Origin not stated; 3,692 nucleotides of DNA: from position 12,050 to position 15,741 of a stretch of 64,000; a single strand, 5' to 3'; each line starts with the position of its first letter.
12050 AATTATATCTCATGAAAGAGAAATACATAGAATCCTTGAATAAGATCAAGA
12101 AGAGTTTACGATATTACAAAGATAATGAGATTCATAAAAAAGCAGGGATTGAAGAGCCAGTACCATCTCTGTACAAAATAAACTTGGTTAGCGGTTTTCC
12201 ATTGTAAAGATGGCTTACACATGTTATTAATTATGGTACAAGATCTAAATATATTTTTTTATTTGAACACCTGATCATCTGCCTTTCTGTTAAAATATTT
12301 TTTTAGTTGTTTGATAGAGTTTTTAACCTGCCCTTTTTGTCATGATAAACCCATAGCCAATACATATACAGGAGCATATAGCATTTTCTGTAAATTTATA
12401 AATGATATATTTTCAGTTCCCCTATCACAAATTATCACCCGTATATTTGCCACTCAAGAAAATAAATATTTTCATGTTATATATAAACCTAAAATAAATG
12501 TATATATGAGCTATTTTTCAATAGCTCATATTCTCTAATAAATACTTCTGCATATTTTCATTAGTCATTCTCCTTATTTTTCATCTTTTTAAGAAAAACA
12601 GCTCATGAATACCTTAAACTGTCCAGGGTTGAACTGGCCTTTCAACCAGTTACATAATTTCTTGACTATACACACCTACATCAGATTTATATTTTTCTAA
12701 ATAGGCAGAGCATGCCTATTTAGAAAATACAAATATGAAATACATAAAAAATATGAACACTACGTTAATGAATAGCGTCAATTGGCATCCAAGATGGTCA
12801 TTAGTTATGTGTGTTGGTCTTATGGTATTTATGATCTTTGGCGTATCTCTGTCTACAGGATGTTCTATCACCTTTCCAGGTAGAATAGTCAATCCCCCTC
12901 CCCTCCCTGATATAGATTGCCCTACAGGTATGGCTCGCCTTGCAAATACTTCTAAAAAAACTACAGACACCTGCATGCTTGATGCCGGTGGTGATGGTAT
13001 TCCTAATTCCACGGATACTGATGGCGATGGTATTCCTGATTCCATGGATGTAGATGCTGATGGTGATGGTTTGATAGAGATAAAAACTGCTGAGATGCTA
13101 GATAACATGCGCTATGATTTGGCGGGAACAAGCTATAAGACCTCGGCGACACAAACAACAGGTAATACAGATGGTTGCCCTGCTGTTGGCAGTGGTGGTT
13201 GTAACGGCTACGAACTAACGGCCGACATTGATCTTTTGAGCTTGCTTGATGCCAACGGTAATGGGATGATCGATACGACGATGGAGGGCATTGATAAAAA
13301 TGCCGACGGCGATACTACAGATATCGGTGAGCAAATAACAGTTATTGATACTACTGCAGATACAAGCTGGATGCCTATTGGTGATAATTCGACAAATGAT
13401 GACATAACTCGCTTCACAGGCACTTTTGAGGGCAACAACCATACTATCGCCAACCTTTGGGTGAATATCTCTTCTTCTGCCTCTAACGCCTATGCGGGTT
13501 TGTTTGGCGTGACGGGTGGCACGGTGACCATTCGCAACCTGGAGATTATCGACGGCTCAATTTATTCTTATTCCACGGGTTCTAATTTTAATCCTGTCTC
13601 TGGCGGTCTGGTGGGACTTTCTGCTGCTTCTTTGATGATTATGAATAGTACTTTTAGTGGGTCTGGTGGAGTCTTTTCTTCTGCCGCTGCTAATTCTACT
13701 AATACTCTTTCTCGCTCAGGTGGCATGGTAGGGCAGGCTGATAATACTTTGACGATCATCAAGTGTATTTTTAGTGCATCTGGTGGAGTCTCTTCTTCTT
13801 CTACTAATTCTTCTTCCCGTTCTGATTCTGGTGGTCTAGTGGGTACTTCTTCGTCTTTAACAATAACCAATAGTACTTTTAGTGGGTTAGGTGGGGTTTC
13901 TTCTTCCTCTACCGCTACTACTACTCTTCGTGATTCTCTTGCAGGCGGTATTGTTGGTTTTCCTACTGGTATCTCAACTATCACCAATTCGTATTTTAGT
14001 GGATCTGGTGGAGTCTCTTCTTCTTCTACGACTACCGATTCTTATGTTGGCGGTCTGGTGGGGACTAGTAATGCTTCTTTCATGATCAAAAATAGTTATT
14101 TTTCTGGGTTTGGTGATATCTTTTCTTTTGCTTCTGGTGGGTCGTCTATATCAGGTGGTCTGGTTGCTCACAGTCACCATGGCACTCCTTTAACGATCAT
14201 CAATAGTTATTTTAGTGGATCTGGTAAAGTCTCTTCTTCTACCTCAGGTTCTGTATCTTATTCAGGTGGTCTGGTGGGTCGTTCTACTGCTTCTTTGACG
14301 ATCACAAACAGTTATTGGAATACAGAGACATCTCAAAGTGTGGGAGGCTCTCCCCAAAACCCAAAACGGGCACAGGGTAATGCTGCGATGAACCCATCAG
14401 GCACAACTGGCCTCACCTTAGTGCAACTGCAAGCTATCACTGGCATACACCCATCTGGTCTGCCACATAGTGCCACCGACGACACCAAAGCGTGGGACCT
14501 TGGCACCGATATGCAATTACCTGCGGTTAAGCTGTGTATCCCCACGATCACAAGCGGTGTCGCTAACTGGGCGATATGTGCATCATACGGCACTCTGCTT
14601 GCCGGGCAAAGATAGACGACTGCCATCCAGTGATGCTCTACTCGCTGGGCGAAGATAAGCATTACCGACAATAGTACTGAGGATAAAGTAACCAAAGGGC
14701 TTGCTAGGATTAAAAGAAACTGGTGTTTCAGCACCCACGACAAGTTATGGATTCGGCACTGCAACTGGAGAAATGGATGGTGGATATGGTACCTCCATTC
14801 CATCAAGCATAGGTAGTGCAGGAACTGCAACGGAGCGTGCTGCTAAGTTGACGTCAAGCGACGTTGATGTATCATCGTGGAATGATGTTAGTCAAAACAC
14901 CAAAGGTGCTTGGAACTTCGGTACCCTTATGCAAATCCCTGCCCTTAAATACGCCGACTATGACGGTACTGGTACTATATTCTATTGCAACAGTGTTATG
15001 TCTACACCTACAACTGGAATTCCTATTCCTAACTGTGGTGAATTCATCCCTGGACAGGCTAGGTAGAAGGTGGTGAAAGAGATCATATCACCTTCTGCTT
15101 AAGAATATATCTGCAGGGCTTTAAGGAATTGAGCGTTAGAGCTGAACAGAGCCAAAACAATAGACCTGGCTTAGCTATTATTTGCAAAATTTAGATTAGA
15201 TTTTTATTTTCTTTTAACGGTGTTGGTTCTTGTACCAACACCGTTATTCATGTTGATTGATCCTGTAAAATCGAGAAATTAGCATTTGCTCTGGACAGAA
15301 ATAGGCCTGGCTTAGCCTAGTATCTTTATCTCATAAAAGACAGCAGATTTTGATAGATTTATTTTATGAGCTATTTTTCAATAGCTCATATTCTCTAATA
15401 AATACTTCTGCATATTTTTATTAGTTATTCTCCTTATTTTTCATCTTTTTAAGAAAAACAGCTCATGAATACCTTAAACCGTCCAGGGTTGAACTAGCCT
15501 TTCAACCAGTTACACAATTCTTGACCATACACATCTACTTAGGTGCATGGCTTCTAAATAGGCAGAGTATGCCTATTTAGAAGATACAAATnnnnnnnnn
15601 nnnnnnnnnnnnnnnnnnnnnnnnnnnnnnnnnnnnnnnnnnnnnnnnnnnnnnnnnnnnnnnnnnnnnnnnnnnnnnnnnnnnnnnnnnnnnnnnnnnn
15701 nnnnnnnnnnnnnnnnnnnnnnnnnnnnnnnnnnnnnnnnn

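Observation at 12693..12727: Conserved 14-15-bp-stem palindrome abutting the start codon of every paralog, with a both-arm (compensatory) substitution and no Shine-Dalgarno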

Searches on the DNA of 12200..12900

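Call 19: search_rna_families(source=window, start=12200, end=12900, threshold=evalue, max_evalue=10)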
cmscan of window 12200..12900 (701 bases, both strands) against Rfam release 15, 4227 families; matches with E-value up to 10: 15.
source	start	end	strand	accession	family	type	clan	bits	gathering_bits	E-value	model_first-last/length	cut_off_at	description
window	12680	12739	-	RF04069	MIR6135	Gene; miRNA;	-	25.5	99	0.077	1-122/122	no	MIR6135 microRNA precursor family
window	12672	12745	-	RF04154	mir-1277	Gene; miRNA;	-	24.1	81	0.057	1-78/78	no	mir-1277 microRNA precursor family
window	12683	12735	-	RF04174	MIR4208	Gene; miRNA;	-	22.8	140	0.59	1-191/191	no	MIR4208 microRNA precursor family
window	12442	12476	+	RF03161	S15-Flavobacteria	Cis-reg; leader;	CL00121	22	46.5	2.4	1-66/66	no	S15-Flavobacteria ribosomal protein leader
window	12680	12739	-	RF03933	MIR6445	Gene; miRNA;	-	21.9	100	0.1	1-117/117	no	MIR6445 microRNA precursor family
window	12626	12775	+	RF01578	RUF1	Gene; sRNA;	-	21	70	0.13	1-264/264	no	Plasmodium RNA of unkown function RUF1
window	12685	12734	-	RF04134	MIR7504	Gene; miRNA;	-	19.9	83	1.1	1-124/124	no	MIR7504 microRNA precursor family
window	12627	12665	+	RF02620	BSnc119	Gene; sRNA;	-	18.3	115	1.3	1-90/90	no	Brucella sRNA 119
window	12685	12734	+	RF04128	MIR8562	Gene; miRNA;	-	17.9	211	0.9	1-242/242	no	MIR8562 microRNA precursor family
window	12696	12726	+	RF03474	mir-4766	Gene; miRNA;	-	16.5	72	3.4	1-56/56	no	mir-4766 microRNA precursor family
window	12707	12749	+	RF02700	HtrA_thermometer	Cis-reg; thermoregulator;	-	16.5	52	4.1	1-46/46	no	HtrA 5' UTR thermometer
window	12685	12734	-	RF04176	mir-3149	Gene; miRNA;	-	16.5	100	4.4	1-83/83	no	mir-3149 microRNA precursor family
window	12691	12728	+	RF04246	MIR169_8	Gene; miRNA;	CL00098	15.9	107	5.7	1-137/137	no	MIR169_8 microRNA precursor family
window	12470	12535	+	RF02360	Yfr8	Gene; sRNA;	-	12.2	40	4.7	1-226/226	no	Cyanobacterial functional RNA 8/9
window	12680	12752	+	RF01824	RUF20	Gene;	-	10.6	60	5.7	1-425/425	no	RNA of unknown function 20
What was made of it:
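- On Any described RNA family (Rfam 15): In 12200-12900 there were only chance-level miRNA-type hairpin hits, far below threshold (call 19).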

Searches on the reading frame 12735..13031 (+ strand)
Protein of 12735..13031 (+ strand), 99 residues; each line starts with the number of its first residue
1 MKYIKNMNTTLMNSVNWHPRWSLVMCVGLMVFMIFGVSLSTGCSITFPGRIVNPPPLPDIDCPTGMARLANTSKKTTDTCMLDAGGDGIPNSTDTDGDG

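Call 71: find_homologous_proteins(query=window:12735-13031:+, max_evalue=0.001)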
Query seq(99 aa): no candidate shares three 5-residue words with the query. No homologue found.
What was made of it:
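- Tried and rejected: A second protein search with the N-terminal 99 aa found nothing (call 71).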

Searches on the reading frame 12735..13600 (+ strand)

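Call 13: find_homologous_proteins(query=window:12735-13600:+, max_evalue=0.00001)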
Query window:12735-13600:+ (288 aa): 124 proteins with E <= 0.00001 among 6139 candidates; the best 120 are listed.
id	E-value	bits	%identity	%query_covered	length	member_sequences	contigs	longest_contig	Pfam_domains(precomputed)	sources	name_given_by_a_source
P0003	3.1e-72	261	76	60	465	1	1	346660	PF07581.18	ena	-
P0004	2.8e-70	255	75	59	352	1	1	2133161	-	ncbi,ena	-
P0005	1.0e-63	233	69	60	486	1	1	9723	-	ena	-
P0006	1.7e-58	216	64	63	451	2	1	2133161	-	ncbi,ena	-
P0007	3.2e-55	205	63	59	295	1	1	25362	-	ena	-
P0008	1.6e-53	200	65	57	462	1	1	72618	-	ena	-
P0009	1.0e-50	191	65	59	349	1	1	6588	-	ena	-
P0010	6.4e-49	185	63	58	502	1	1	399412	PF07581.18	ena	-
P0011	5.0e-47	179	72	45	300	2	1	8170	-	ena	-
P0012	1.5e-46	177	58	58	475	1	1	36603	-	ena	-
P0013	7.8e-46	175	58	63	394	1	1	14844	-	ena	-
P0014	1.8e-45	173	60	59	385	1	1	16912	-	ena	-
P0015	2.9e-45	173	61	58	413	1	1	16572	-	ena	-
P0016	7.5e-45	171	55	62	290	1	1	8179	-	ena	-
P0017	9.3e-45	171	63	53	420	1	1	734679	-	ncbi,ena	-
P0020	6.5e-43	165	49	59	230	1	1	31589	-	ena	-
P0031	3.9e-28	117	39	83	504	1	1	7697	-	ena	-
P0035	5.9e-23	100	38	91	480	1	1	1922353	PF07581.18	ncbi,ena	-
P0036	6.8e-22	96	34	93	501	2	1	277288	PF07581.18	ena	-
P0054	1.4e-14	72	35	57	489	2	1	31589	PF07581.18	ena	-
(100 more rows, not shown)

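Call 14: find_encoding_contigs(protein=P0004, flank=10000, max_places=3)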
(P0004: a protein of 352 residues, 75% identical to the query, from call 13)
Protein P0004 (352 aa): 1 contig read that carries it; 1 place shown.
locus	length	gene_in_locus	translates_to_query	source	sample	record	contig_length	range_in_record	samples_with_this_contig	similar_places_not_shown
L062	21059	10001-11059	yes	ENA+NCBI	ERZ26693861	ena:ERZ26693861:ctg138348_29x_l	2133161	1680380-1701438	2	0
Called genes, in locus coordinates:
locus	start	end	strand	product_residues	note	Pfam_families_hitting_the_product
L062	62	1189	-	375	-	PF16073:SAT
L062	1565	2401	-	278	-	PF00535:Glycos_transf_2, PF13641:Glyco_tranf_2_3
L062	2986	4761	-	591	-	PF02776:TPP_enzyme_N, PF16582:TPP_enzyme_M_2, PF02775:TPP_enzyme_C (weak)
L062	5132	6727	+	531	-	PF24575:TPR_Slam (faint), PF07719:TPR_2 (faint), PF13174:TPR_6 (faint), PF13424:TPR_12 (faint), PF13432:TPR_16 (weak), PF07494:Reg_prop (faint)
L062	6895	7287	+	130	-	PF00011:HSP20, PF17886:ArsA_HSP20 (faint)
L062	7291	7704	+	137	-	PF00011:HSP20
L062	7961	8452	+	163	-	-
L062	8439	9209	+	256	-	-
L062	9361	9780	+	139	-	-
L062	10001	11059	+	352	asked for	-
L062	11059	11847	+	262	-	-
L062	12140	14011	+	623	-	PF01973:MptE-like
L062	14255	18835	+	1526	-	-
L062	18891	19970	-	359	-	PF02784:Orn_Arg_deC_N, PF00278:Orn_DAP_Arg_deC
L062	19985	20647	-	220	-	PF01467:CTP_transf_like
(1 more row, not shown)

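Call 15: find_encoding_contigs(protein=P0003, flank=10000, max_places=3)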
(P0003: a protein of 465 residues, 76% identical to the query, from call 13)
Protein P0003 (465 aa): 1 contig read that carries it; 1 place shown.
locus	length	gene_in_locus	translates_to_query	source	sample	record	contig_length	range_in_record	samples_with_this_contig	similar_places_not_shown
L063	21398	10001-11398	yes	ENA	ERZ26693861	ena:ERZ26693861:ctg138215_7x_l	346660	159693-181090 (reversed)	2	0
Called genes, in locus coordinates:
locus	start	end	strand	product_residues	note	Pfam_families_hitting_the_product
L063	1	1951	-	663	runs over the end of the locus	PF00270:DEAD (faint), PF04851:ResIII, PF17757:UvrB_inter, PF27431:UvrB_3rd, PF00271:Helicase_C, PF12344:UvrB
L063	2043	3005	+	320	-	PF02779:Transket_pyr, PF02780:Transketolase_C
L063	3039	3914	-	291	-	-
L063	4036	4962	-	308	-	PF13180:PDZ_2 (weak)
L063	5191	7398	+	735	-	PF07697:7TMR-HDED, PF07698:7TM-7TMR_HD, PF01966:HD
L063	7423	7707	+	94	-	PF01527:HTH_Tnp_1 (weak)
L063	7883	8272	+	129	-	-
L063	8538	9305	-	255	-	PF18306:LDcluster4 (weak), PF03641:Lysine_decarbox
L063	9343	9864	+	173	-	-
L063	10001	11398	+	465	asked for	PF07581:Glug (faint)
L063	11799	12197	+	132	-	-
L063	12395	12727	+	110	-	-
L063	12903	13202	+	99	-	-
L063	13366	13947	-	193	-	PF22769:DCD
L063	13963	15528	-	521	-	PF02142:MGS, PF01808:AICARFT_IMPCHas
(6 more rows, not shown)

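Call 30: find_encoding_contigs(protein=P0035, flank=10000, max_places=3)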
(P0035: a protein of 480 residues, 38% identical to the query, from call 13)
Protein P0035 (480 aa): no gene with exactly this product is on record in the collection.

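Call 31: find_encoding_contigs(protein=P0036, flank=10000, max_places=3)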
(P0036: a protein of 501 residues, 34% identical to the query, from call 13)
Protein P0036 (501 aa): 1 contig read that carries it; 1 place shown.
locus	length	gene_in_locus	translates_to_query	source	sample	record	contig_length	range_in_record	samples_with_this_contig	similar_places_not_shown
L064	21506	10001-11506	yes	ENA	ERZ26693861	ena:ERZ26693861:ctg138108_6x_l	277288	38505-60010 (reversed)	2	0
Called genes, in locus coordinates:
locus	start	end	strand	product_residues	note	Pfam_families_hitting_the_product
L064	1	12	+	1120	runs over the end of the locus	PF25596:CPSase_L_D1, PF02786:CPSase_L_D2, PF02787:CPSase_L_D3, PF25596:CPSase_L_D1, PF02222:ATP-grasp, PF02655:ATP-grasp_3 (weak), PF02786:CPSase_L_D2, PF02142:MGS, +5 more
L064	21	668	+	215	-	PF04620:FlaA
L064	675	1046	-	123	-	PF03840:SecG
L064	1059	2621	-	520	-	PF01645:Glu_synthase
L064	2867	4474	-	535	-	-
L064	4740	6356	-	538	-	-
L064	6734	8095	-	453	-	PF13517:FG-GAP_3 (weak), PF01839:FG-GAP (weak), PF13517:FG-GAP_3, PF01839:FG-GAP (weak), PF13517:FG-GAP_3, PF01839:FG-GAP (weak), PF13517:FG-GAP_3, PF01839:FG-GAP, +1 more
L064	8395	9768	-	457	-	PF13517:FG-GAP_3 (weak), PF14779:BBS1 (faint), PF13517:FG-GAP_3, PF01839:FG-GAP (weak), PF13517:FG-GAP_3, PF01839:FG-GAP (weak)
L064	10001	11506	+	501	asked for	PF07581:Glug (faint)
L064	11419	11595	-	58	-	-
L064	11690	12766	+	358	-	-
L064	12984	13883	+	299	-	-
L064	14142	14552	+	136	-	PF00293:NUDIX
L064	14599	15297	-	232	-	-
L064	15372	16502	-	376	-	PF13378:MR_MLE_C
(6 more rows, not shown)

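Call 41: find_encoding_contigs(protein=P0020, flank=10000, max_places=3)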
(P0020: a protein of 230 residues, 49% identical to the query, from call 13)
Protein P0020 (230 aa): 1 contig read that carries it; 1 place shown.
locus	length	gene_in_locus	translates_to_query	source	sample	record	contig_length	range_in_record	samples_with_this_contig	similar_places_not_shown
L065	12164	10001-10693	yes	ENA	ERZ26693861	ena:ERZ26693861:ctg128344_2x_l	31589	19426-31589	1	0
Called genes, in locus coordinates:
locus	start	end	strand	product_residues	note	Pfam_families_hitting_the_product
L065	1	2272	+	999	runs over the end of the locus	PF04313:HSDR_N, PF00270:DEAD, PF04851:ResIII, PF18766:SWI2_SNF2, PF22679:T1R_D3-like, PF12008:EcoR124_C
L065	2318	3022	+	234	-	PF02498:Bro-N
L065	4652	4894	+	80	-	PF13366:PDDEXK_3 (weak)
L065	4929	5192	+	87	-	-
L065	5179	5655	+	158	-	-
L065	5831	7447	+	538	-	PF12161:HsdM_N, PF02384:N6_Mtase, PF07669:Eco57I, PF05175:MTS (faint)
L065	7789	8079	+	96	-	-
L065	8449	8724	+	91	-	PF07581:Glug (faint)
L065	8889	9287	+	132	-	-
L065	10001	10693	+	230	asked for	-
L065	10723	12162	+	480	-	?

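Call 42: find_encoding_contigs(protein=P0031, flank=10000, max_places=3)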
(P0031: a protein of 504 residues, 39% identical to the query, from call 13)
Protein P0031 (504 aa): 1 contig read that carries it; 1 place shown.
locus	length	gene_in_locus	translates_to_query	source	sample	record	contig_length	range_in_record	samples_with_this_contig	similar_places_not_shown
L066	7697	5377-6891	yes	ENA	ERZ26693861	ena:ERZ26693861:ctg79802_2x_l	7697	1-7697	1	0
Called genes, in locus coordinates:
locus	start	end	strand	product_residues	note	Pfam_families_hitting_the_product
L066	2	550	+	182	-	?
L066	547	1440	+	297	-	-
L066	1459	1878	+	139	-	PF13431:TPR_17 (faint), PF13424:TPR_12 (weak), PF00515:TPR_1, PF07719:TPR_2, PF13181:TPR_8 (weak), PF13428:TPR_14 (faint), PF13414:TPR_11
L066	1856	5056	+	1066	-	PF04313:HSDR_N, PF04851:ResIII, PF18766:SWI2_SNF2, PF00270:DEAD (weak), PF22679:T1R_D3-like, PF11867:T1RH-like_C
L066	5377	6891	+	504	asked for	-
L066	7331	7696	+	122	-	?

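Call 46: find_encoding_contigs(protein=P0054, flank=10000, max_places=3)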
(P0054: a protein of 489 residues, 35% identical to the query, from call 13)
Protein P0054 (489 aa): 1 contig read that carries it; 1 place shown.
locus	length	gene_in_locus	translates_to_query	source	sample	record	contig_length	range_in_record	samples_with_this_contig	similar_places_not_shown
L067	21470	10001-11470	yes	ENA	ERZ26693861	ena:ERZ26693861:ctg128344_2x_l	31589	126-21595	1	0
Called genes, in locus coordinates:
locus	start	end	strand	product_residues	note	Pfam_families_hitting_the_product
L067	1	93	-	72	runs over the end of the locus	?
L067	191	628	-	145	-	PF19304:PGDH_inter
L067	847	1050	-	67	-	PF02826:2-Hacid_dh_C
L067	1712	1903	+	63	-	PF03739:LptF_LptG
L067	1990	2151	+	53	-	-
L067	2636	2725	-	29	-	-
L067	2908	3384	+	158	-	PF01743:PolyA_pol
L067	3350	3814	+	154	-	-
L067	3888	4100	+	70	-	-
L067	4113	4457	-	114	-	-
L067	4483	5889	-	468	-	PF20250:FapA_N, PF03961:FapA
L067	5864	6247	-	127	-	-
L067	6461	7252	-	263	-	PF01592:NifU_N, PF13599:Pentapeptide_4, PF00805:Pentapeptide, PF13576:Pentapeptide_3 (faint), PF13599:Pentapeptide_4 (weak), PF00805:Pentapeptide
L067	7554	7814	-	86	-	PF27070:HTH_Rpn_C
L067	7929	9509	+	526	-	PF07581:Glug (faint)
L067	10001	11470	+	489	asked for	PF07581:Glug (faint)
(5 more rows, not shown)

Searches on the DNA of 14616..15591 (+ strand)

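Call 55: search_dna_similar(query=window:14616-15591:+, collection=plasmids, mode=distant, max_rows=5)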
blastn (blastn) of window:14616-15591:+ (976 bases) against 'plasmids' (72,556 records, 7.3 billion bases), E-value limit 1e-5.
No match.
